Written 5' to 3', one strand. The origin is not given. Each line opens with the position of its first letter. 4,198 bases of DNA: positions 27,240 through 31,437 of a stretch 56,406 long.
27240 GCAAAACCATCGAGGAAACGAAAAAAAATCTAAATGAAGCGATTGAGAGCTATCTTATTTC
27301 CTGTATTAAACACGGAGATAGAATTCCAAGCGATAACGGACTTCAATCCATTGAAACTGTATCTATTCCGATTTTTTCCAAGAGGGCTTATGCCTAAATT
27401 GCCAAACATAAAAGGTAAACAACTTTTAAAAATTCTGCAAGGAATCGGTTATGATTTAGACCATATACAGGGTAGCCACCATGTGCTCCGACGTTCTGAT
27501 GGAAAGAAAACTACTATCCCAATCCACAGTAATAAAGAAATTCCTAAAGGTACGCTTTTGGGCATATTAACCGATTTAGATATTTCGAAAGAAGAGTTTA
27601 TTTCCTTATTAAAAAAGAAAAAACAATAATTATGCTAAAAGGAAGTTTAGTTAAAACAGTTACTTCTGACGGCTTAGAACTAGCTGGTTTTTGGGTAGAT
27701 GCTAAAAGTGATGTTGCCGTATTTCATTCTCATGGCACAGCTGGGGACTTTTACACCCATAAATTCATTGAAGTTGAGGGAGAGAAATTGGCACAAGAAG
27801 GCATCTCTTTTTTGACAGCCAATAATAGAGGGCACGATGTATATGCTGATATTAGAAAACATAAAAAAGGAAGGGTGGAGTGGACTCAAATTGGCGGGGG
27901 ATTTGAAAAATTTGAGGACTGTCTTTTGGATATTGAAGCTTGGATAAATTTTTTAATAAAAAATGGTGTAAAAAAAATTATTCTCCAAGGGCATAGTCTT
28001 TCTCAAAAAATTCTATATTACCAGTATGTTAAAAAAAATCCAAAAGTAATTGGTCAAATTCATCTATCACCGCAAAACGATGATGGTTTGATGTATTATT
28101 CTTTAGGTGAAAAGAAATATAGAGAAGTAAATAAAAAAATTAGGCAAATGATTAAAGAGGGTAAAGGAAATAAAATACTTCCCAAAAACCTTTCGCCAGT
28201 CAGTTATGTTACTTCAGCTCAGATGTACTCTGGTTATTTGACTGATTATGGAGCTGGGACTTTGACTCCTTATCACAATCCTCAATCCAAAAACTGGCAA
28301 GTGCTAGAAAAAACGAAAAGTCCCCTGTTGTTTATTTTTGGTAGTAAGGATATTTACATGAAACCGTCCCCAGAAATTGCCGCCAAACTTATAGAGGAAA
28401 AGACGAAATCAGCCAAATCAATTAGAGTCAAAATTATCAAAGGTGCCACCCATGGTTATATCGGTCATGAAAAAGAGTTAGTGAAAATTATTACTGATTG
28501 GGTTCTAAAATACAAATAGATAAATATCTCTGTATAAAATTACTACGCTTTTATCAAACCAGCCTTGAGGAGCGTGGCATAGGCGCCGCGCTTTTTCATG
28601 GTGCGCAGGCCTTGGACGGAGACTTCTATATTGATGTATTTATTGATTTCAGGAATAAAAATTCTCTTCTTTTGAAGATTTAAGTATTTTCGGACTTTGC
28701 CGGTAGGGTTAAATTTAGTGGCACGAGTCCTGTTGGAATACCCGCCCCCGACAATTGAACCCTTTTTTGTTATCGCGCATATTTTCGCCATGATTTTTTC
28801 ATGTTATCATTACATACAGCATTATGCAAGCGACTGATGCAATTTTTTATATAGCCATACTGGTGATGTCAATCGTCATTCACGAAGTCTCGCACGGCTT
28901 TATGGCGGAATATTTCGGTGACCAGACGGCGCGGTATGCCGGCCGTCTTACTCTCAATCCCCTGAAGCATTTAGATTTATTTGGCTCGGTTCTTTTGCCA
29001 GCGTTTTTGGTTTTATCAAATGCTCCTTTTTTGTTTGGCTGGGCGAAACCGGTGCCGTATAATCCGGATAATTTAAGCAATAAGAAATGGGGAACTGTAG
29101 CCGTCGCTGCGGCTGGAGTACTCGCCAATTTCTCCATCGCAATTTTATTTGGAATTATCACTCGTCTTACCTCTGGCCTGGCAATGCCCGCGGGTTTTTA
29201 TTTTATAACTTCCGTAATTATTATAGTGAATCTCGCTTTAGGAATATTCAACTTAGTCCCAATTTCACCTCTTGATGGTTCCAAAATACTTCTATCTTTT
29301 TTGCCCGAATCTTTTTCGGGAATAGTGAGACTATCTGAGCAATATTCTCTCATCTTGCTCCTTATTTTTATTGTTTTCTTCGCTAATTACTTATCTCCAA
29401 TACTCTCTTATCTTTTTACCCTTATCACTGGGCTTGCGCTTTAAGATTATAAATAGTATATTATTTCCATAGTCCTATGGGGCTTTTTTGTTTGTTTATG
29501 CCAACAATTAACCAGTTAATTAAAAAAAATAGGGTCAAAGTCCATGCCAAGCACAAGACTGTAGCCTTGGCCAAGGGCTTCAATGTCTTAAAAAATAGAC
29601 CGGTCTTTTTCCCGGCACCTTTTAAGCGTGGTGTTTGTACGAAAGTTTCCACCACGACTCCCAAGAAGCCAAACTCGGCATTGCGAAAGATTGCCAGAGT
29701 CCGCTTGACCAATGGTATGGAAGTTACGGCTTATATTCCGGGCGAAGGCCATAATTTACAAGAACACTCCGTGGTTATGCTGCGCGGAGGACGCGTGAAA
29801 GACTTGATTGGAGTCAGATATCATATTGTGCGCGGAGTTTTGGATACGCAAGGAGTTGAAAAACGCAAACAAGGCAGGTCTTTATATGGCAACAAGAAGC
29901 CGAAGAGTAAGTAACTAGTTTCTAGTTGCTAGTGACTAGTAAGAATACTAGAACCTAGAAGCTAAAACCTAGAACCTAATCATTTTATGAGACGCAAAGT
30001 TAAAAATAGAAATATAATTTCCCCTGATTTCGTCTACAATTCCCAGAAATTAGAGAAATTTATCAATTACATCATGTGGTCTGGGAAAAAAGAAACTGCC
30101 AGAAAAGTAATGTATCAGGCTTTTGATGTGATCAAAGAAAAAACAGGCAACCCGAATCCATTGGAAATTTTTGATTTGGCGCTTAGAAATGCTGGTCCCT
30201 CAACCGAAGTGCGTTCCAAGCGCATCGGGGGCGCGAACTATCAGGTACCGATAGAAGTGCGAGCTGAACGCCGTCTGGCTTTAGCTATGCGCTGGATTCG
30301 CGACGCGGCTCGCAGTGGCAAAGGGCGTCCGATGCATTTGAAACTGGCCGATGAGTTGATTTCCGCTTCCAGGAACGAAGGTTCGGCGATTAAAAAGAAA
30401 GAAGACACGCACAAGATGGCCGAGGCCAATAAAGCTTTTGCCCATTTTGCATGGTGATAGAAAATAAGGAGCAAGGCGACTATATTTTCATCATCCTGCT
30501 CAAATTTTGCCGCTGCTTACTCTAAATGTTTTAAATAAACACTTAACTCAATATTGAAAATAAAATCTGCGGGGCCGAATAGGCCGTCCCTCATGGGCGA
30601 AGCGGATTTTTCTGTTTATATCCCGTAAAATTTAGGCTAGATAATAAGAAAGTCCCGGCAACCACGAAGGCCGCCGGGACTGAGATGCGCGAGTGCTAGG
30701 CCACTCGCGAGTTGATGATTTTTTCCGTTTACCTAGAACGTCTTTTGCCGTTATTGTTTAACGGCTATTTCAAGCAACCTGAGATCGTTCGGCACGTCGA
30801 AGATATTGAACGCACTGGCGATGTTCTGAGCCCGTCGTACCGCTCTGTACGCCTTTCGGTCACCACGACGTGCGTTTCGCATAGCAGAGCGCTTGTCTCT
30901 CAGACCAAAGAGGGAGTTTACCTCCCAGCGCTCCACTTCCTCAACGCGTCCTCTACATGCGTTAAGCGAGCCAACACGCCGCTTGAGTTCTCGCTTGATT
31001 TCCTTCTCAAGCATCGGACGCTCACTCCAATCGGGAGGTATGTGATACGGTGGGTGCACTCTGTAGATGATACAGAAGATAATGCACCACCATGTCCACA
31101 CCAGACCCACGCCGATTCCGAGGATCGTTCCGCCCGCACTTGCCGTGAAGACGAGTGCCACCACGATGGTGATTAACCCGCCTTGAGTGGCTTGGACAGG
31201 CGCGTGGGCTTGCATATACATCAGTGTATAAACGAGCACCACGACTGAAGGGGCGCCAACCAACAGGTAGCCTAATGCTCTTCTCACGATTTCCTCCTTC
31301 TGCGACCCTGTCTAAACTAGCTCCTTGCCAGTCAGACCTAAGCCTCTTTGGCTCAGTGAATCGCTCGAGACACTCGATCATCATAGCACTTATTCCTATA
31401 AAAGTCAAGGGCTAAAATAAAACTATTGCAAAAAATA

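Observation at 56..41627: Five self-contained GC-rich expression cassettes embedded in an AT-rich CPR-like backbone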

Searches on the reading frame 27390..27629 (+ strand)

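Call 98: search_protein_families(library=pfam, max_evalue=0.01, proteins=[window:27390-27629:+])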
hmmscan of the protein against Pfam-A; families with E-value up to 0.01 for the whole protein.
window:27390-27629:+ (79 aa): 1 family
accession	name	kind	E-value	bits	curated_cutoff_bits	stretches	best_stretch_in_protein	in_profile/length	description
PF07927.17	HicA_toxin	-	4.4e-16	59.2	27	1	9-65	1-58/58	HicA toxin of bacterial toxin-antitoxin,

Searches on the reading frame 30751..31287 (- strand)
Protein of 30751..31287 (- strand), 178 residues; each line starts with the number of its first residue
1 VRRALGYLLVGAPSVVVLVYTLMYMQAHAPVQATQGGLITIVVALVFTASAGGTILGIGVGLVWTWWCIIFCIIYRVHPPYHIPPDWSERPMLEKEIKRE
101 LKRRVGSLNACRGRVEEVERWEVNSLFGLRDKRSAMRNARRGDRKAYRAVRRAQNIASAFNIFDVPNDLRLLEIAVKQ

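Call 14: search_protein_families(library=pfam, max_evalue=1, proteins=[window:30751-31287:-])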
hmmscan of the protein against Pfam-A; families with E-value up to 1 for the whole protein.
window:30751-31287:- (178 aa): 0 families

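Call 15: search_protein_families(library=phrogs, max_evalue=1, proteins=[window:30751-31287:-])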
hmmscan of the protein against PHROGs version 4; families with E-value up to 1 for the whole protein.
window:30751-31287:- (178 aa): 1 family
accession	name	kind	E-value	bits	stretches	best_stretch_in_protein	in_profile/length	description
phrog_944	-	moron, auxiliary metabolic gene and host takeover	0.15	12.8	1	22-71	146-185/235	membrane protein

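Call 17: find_encoding_contigs(protein=window:30751-31287:-, flank=6000, max_places=8)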
Protein window:30751-31287:- (178 aa): 2 contigs read that carry it; 2 places shown.
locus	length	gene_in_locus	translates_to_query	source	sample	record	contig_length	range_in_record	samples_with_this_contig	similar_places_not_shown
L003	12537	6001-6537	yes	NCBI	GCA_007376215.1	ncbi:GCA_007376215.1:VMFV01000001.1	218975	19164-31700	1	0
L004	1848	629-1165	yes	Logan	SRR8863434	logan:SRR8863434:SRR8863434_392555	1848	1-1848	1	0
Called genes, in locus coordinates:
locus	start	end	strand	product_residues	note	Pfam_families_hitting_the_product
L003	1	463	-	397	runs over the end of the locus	PF00009:GTP_EFTU, PF03144:GTP_EFTU_D2, PF03143:GTP_EFTU_D3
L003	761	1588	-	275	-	PF00215:OMPdecase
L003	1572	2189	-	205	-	PF00156:Pribosyltran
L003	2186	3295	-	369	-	PF01180:DHO_dh, PF01207:Dus (faint)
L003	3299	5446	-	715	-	PF00009:GTP_EFTU, PF03144:GTP_EFTU_D2, PF22042:EF-G_D2, PF14492:EFG_III, PF16658:RF3_C (weak), PF03764:EFG_IV, PF00679:EFG_C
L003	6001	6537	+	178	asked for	-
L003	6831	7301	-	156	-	PF00177:Ribosomal_S7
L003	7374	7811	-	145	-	PF00164:Ribosom_S12_S23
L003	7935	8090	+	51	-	-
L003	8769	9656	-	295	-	PF12146:Hydrolase_4, PF08538:DUF1749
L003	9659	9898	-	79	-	PF07927:HicA_toxin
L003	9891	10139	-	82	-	PF15919:HicB_lk_antitox, PF21748:UPF0150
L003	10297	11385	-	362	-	-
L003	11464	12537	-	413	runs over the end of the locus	PF00270:DEAD, PF04851:ResIII (weak), PF00271:Helicase_C, PF16203:ERCC3_RAD25_C (weak)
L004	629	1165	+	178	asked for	-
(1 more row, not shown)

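Call 28: find_homologous_proteins(query=window:30751-31287:-, max_evalue=0.01)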
Query window:30751-31287:- (178 aa): 1 proteins with E <= 0.01 among 170 candidates.
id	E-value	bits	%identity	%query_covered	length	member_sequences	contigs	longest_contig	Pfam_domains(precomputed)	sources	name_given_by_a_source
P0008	1.4e-114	398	100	100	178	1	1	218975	-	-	-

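Call 53: search_protein_representatives(protein=window:30751-31287:-)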
Query: 178 residues. Proteins with E-value up to 0.001 (for the whole library): 1; up to 1e-10: 1; up to 1e-30: 1. The best 1 are listed.
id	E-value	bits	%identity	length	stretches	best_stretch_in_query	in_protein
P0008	4.5e-115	397.9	100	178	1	1-178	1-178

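Call 64: search_protein_families(library=ncbifam, max_evalue=1, proteins=[window:30751-31287:-])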
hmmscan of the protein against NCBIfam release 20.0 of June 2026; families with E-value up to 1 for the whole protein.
window:30751-31287:- (178 aa): 2 families
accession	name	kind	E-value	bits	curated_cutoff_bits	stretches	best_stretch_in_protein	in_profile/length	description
NF009320.0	PRK12675.1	equivalog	0.053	14.1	128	1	10-51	14-55/104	putative monovalent cation/H+ antiporter subunit G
NF008934.0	PRK12291.1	equivalog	0.36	10.1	427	1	18-75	27-83/419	apolipoprotein N-acyltransferase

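Call 65: search_protein_families(library=padloc, max_evalue=1, proteins=[window:30751-31287:-])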
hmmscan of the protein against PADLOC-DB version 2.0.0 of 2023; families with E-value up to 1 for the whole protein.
window:30751-31287:- (178 aa): 0 families

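Call 77: find_related_loci(query=window:30751-31287:-, collection=viral_contigs, flank=8000)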
Query window:30751-31287:- (178 aa) in viral_contigs; peptide patterns used: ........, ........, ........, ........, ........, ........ (x = any residue, [..] = any of these).
6 stretches matched a pattern, but none encodes a relative of the query by tblastn (E <= 1e-3).
